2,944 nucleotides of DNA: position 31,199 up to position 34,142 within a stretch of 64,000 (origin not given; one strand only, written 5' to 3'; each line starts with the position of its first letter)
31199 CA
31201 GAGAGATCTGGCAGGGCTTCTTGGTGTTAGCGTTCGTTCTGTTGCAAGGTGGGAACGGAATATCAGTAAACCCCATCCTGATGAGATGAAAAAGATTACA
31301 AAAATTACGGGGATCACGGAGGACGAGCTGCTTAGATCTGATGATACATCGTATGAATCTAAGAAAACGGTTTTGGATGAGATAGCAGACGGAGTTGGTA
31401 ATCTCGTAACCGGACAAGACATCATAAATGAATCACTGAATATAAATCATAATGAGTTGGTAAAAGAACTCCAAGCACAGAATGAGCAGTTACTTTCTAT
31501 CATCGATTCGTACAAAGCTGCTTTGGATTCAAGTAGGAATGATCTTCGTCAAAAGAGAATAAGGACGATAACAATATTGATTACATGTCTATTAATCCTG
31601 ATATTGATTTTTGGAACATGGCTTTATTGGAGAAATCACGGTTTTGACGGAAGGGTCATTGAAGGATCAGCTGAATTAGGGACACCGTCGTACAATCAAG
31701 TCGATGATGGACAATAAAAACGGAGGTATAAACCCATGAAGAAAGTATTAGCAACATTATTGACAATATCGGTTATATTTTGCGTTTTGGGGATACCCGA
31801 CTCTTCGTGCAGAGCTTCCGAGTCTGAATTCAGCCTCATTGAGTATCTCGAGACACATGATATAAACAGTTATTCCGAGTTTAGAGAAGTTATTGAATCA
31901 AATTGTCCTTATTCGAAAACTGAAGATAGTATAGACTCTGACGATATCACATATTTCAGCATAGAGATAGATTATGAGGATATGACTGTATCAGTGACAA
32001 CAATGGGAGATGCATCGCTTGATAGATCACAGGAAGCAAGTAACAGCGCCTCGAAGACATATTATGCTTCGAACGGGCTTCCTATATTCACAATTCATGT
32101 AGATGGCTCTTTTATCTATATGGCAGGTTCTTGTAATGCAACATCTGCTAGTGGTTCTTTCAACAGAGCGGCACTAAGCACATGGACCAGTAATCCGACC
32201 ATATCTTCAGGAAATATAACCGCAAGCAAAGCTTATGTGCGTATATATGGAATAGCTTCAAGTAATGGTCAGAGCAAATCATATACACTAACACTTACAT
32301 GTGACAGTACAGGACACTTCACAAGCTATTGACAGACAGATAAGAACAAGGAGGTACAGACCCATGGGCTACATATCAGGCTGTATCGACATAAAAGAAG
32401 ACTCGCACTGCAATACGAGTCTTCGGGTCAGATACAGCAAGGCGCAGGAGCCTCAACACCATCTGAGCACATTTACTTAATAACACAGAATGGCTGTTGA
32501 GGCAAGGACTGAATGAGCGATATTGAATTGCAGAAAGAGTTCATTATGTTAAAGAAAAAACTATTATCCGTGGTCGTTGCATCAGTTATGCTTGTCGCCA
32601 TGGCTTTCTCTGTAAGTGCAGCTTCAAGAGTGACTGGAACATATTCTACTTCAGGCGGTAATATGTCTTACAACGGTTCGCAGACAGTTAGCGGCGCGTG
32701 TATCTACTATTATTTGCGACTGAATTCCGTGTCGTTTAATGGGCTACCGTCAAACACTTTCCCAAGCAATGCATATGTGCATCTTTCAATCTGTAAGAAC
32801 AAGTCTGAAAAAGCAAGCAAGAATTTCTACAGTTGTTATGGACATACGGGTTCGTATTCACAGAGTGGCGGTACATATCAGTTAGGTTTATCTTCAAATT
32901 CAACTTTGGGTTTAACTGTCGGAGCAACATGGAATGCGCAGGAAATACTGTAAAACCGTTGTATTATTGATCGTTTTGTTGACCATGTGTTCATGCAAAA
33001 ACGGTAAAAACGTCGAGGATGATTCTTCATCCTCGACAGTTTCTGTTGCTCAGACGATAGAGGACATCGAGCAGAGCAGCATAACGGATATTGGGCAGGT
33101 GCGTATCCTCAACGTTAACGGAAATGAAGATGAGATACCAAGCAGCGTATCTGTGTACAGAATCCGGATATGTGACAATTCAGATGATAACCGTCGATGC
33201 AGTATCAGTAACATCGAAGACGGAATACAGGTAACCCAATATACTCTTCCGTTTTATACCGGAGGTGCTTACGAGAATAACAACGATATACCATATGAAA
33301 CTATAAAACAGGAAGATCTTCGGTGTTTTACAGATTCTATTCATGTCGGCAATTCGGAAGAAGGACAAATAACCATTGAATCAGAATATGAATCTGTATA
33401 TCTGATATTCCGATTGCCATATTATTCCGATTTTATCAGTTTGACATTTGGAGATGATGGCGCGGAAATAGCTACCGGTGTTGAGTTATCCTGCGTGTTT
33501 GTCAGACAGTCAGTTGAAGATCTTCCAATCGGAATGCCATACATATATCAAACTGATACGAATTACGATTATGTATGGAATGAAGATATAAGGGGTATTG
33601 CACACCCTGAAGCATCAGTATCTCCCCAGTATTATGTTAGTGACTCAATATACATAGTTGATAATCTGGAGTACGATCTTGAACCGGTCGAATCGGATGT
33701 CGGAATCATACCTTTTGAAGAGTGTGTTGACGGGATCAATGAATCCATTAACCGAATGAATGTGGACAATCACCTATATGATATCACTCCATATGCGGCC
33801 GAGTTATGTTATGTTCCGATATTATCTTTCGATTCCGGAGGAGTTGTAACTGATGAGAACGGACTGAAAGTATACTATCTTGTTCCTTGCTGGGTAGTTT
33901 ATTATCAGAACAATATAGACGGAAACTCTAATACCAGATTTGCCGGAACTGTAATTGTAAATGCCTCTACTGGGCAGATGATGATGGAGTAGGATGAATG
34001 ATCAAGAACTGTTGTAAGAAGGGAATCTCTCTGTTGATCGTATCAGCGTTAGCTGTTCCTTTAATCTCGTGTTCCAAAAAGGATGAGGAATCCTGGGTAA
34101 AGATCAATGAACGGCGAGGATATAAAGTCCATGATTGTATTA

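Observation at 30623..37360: AT-rich accessory cluster bracketed by two paralogous membrane-anchored XRE regulators that share an external C-terminal tail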

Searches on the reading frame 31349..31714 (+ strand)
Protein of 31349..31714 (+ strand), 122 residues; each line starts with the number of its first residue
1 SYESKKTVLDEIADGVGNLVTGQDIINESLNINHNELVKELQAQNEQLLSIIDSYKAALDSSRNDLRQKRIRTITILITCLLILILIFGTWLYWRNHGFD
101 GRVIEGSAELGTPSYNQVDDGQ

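Call 93: search_solved_structures(query=window:31349-31714:+, max_evalue=10)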
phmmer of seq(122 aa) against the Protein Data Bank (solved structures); distinct sequences matched with E-value up to 10: 30.
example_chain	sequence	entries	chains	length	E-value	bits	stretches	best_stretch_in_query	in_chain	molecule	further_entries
8yns_R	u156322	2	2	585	0.071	16.8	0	51-110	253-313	Melanin-concentrating hormone receptor 1,Soluble cytochrome b562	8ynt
9jg0_R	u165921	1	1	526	0.073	16.7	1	22-89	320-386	Isoform 2 of Neuropeptide FF receptor 2,Soluble cytochrome b562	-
9w32_A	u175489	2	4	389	0.1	16.2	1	22-92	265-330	Somatostatin receptor type 5,Soluble cytochrome b562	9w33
9xqn_A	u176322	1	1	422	0.16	15.6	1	22-85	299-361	Probable G-protein coupled receptor 75,Soluble cytochrome b562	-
2l9u_A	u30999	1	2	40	0.34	14.6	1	72-97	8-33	Receptor tyrosine-protein kinase erbB-3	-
9d3e_A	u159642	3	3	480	0.35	14.5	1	22-85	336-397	Human CCR6 | CCR6, Soluble cytochrome b562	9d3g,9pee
7dfp_A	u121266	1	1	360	0.36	14.5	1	12-83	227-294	D(2) dopamine receptor,Soluble cytochrome b562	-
8ikj_R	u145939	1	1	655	0.39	14.4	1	22-91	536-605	Adhesion G protein-coupled receptor E5,Soluble cytochrome b562,Adhesion G protein-coupled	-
2ncg_A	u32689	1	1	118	0.45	14.2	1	13-100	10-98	RGA1e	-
6rko_B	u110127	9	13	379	0.46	14.1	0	70-102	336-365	Cytochrome bd-I ubiquinol oxidase subunit 2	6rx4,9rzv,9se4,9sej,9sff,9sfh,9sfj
9y6s_4R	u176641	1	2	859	0.51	14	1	23-76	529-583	Coiled-coil domain-containing protein 39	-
5jxc_A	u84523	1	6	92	0.58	13.8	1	35-76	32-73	Ras/Rap GTPase-activating protein SynGAP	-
7wc4_A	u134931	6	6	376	0.64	13.7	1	12-79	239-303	5-hydroxytryptamine receptor 2A,5-hydroxytryptamine receptor 2A,5-hydroxytryptamine recept | 5-hydroxytryptamine receptor 2A | 5-hydroxytryptamine receptor 2A,S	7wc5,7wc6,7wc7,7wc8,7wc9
7vod_A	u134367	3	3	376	0.65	13.7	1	12-79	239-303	5-hydroxytryptamine receptor 2A,Soluble cytochrome b562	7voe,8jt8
6a93_A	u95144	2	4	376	0.66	13.6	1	12-79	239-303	5-hydroxytryptamine receptor 2A,Soluble cytochrome b562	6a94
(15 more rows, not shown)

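Call 100: search_dna_similar(query=window:31349-31714:+, collection=phages, mode=protein, max_evalue=0.001, max_rows=5)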
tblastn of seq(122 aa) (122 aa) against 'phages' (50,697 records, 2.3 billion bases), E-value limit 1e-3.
No match.

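Call 101: search_dna_similar(query=window:31349-31714:+, collection=plasmids, mode=protein, max_evalue=0.001, max_rows=5)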
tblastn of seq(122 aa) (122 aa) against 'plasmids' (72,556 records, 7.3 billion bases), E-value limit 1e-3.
No match.
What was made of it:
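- On Anti-phage defence systems / phage or plasmid modules: No tblastn match of the C-terminal 122 aa in the phage or plasmid collections (calls 100, 101).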

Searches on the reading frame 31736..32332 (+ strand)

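Call 3: search_protein_families(library=pfam, proteins=[window:31736-32332:+], max_evalue=0.1)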
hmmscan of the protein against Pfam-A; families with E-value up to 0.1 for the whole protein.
window:31736-32332:+ (198 aa): 1 family
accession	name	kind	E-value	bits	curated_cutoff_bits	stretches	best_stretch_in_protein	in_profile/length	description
PF19637.4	DUF6140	-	0.029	14.9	27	1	147-174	28-55/69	Family of unknown function (DUF6140)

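Call 4: search_protein_families(library=ncbifam, proteins=[window:31736-32332:+], max_evalue=0.1)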
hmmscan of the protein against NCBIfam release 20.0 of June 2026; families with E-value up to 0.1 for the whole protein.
window:31736-32332:+ (198 aa): 0 families

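Call 48: search_protein_families(library=padloc, proteins=[window:31736-32332:+], max_evalue=0.01)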
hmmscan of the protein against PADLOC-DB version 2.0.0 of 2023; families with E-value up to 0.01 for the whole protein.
window:31736-32332:+ (198 aa): 0 families

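Call 49: search_protein_families(library=phrogs, proteins=[window:31736-32332:+], max_evalue=0.01)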
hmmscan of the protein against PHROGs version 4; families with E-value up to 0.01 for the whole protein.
window:31736-32332:+ (198 aa): 0 families

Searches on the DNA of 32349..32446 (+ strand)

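Call 86: build_rna_model(alignment_id=A12)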
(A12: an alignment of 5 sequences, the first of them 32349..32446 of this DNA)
Model R1 built from alignment A12 (5 sequences, 102 columns); structure: RNAalifold consensus.
model positions 99; base pairs 24; branch points 1; effective number of sequences 1.27; information 0.589 bits per position. Calibrated on 0.2 Mb of random sequence (short: E-values are rough).
structure used (alignment columns):
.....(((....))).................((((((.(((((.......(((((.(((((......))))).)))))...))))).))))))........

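Call 88: search_with_rna_model(model_id=R1, sources=[window, L003, L008, L009, L013, L015, L017, L018, L019, L020, L021, L024, L025, L026, L027, L028], max_evalue=1, show_alignments=0)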
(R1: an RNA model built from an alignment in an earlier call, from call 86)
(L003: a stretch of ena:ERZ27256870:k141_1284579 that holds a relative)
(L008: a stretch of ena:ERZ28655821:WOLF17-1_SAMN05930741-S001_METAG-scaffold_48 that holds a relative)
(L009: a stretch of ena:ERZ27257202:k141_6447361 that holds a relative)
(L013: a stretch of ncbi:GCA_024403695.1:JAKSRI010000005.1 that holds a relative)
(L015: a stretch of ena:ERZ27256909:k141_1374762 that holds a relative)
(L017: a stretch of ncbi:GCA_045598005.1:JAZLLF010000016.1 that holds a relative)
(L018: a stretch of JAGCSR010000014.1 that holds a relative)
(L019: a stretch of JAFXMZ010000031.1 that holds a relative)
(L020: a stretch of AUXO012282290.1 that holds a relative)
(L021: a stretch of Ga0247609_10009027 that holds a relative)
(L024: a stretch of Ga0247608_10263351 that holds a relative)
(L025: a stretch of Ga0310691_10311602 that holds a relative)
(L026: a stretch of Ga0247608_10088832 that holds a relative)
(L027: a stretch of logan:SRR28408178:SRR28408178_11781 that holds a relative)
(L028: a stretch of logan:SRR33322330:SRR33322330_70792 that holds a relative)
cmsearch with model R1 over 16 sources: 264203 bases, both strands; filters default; matches with E-value up to 1: 17.
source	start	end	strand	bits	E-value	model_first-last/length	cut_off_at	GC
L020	3272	3370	+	110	4.1e-23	1-99/99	no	0.47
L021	6709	6808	+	109.9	4.4e-23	1-99/99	no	0.43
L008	5382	5479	+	105.7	4.1e-22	1-99/99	no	0.46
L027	8614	8713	+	100.8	5.9e-21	1-99/99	no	0.38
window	32349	32446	+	100.3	7.5e-21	1-99/99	no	0.5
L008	8352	8449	+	97.3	3.8e-20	1-99/99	no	0.5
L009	2538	2635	+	96.2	6.9e-20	1-99/99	no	0.51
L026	2491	2589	+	78.3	1.1e-15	1-99/99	no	0.45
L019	949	1048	+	78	1.3e-15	1-99/99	no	0.51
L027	8637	8734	-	33.6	3.5e-05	1-99/99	no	0.38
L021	6732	6831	-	32.6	6.2e-05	1-99/99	no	0.42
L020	3303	3362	-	24.4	0.0051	32-91/99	no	0.47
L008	5405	5489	-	22.2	0.017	1-99/99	no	0.45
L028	1727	1787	+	19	0.097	1-99/99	no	0.38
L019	972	1069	-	15.8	0.53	1-99/99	no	0.5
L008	8383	8441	-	14.9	0.86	32-91/99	no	0.49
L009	2569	2627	-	14.9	0.86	32-91/99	no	0.49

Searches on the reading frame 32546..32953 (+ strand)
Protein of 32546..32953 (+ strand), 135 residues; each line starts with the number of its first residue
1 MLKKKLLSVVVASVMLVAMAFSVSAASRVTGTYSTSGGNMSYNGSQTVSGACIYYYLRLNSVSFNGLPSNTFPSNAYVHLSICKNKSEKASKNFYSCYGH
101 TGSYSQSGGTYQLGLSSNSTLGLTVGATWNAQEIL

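Call 3: search_protein_families(library=pfam, proteins=[window:32546-32953:+], max_evalue=0.1)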
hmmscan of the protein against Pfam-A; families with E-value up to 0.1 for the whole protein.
window:32546-32953:+ (135 aa): 0 families

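Call 4: search_protein_families(library=ncbifam, proteins=[window:32546-32953:+], max_evalue=0.1)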
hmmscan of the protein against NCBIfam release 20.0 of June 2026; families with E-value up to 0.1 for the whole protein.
window:32546-32953:+ (135 aa): 1 family
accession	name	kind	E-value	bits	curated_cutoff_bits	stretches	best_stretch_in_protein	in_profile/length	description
NF040942.2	hypo_ExtJ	equivalog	0.023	15.1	52.5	1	3-33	1-30/77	selenite/tellurite reduction operon protein ExtJ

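Call 48: search_protein_families(library=padloc, proteins=[window:32546-32953:+], max_evalue=0.01)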
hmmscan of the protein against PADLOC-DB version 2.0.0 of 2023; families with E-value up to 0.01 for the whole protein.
window:32546-32953:+ (135 aa): 0 families

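Call 49: search_protein_families(library=phrogs, proteins=[window:32546-32953:+], max_evalue=0.01)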
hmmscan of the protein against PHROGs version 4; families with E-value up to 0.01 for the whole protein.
window:32546-32953:+ (135 aa): 0 families

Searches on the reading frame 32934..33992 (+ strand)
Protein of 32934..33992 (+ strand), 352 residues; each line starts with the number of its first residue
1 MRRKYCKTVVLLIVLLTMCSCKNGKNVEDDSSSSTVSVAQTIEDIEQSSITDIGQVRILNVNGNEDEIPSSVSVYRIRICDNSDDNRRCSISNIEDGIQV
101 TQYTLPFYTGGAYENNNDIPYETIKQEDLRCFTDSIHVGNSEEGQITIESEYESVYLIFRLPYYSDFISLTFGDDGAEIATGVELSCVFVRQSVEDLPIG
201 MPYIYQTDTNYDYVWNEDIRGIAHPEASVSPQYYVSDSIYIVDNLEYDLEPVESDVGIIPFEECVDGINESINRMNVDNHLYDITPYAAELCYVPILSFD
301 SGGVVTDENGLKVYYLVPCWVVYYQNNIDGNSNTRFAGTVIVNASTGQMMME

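Call 3: search_protein_families(library=pfam, proteins=[window:32934-33992:+], max_evalue=0.1)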
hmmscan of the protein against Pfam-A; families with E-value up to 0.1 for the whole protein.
window:32934-33992:+ (352 aa): 1 family
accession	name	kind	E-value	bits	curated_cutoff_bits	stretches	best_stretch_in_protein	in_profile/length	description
PF10794.15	DUF2606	-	0.039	14.1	25.4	1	4-70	13-78/134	Protein of unknown function (DUF2606)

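Call 4: search_protein_families(library=ncbifam, proteins=[window:32934-33992:+], max_evalue=0.1)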
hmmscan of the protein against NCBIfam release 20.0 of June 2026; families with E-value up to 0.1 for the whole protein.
window:32934-33992:+ (352 aa): 2 families
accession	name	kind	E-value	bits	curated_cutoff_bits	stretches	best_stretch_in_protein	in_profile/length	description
NF053772.1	BSAP5b_fam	equivalog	0.03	13.6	380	1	4-63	4-60/418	BSAP5b family pore-forming toxin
NF053559.1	LolB1_Flavo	equivalog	0.07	12.6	50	0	10-49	2-41/244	lipoprotein insertase outer membrane protein LolB1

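Call 19: find_homologous_proteins(query=window:32934-33992:+, max_evalue=0.001)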
Query window:32934-33992:+ (352 aa): 1 proteins with E <= 0.001 among 1518 candidates.
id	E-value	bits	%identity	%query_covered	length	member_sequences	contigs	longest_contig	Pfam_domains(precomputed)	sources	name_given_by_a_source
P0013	3.4e-232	788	99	100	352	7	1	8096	-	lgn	-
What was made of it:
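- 32934..33992 (+): lipo352, a protein with a lipoprotein-like signal peptide and a conserved C-terminal ~100 aa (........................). It is an orphan at 90% clustering (call 19).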

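Call 44: search_solved_structures(query=A6, max_evalue=1)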
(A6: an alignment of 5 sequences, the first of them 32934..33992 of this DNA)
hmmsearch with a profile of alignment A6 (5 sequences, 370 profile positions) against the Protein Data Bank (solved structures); distinct sequences matched with E-value up to 1: 0.
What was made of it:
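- On PepSY domain - for lipo352: A profile search of the PDB is empty (call 44).
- Tried and rejected: A profile search of the PDB was empty (call 44).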

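Call 48: search_protein_families(library=padloc, proteins=[window:32934-33992:+], max_evalue=0.01)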
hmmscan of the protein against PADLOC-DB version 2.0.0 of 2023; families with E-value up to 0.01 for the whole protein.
window:32934-33992:+ (352 aa): 0 families

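Call 49: search_protein_families(library=phrogs, proteins=[window:32934-33992:+], max_evalue=0.01)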
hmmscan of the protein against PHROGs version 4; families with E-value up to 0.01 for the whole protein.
window:32934-33992:+ (352 aa): 0 families

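Call 60: predict_structure(protein=window:32934-33992:+)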
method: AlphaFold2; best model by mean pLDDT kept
length: 352 residues; sequences in the alignment: 1
mean_pLDDT: 29.4   pTM: 0.21
mean pLDDT of the five models: 29.4, 26.2, 25.9, 24.4, 23.6
residues with pLDDT >= 90: 0; 70-90: 0; 50-70: 0; < 50: 352
segments of 3 or more residues with pLDDT < 50: 1-352
pLDDT, mean of each block of 10 residues (from residue 1): 39 33 31 25 25 27 29 28 29 28 24 26 27 27 30 30 26 26 25 25 24 24 21 22 23 26 39 35 38 36 35 39 41 36 29 20
secondary structure, 60 per line:
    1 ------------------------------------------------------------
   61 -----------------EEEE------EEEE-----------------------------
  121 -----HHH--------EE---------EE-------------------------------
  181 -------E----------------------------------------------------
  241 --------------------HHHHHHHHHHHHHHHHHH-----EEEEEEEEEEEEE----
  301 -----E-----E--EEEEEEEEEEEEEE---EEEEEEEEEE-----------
elements in order: E78-81 E88-91 H261-278 E284-296 E315-328 E332-341
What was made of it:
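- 32934..33992 (+): The AF2 single-sequence model is unusable (call 60).
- On PepSY domain - for lipo352: Only a helix followed by three strands is hinted at the C-terminus (call 60).
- Tried and rejected: The single-sequence AlphaFold model was unusable, with pLDDT 29 (call 60).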

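Call 98: search_protein_families(library=pfam, alignment_id=A13, max_evalue=10)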
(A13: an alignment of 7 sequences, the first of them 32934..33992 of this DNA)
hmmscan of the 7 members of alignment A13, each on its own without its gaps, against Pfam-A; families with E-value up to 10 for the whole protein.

A. member 1, window:32934-33992:+ (352 aa): 1 family
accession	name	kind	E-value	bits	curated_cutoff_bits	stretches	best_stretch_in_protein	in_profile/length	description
PF10794.15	DUF2606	-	0.039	14.1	25.4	1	4-70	13-78/134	Protein of unknown function (DUF2606)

B. families by the number of members that match (of 7 scanned): 5 families
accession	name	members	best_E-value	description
PF07901.16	DUF1672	1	0.027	Protein of unknown function (DUF1672)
PF10794.15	DUF2606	1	0.039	Protein of unknown function (DUF2606)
PF24295.1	DUF7480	1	0.14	Domain of unknown function (DUF7480)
PF19349.4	DUF5927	1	0.14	Family of unknown function (DUF5927)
PF24466.1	DUF7578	1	0.15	Domain of unknown function (DUF7578)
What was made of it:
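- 32934..33992 (+): PepSY is not supported (call 98).
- On PepSY domain - for lipo352: None of the 7 family members hits PepSY, even at E<=10 (call 98).
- Checked: "PepSY-like" has no HMM support in any of 7 family members (call 98), and the single-sequence fold failed (call 60).
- Tried and rejected: No HMM support in 7 members (call 98).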
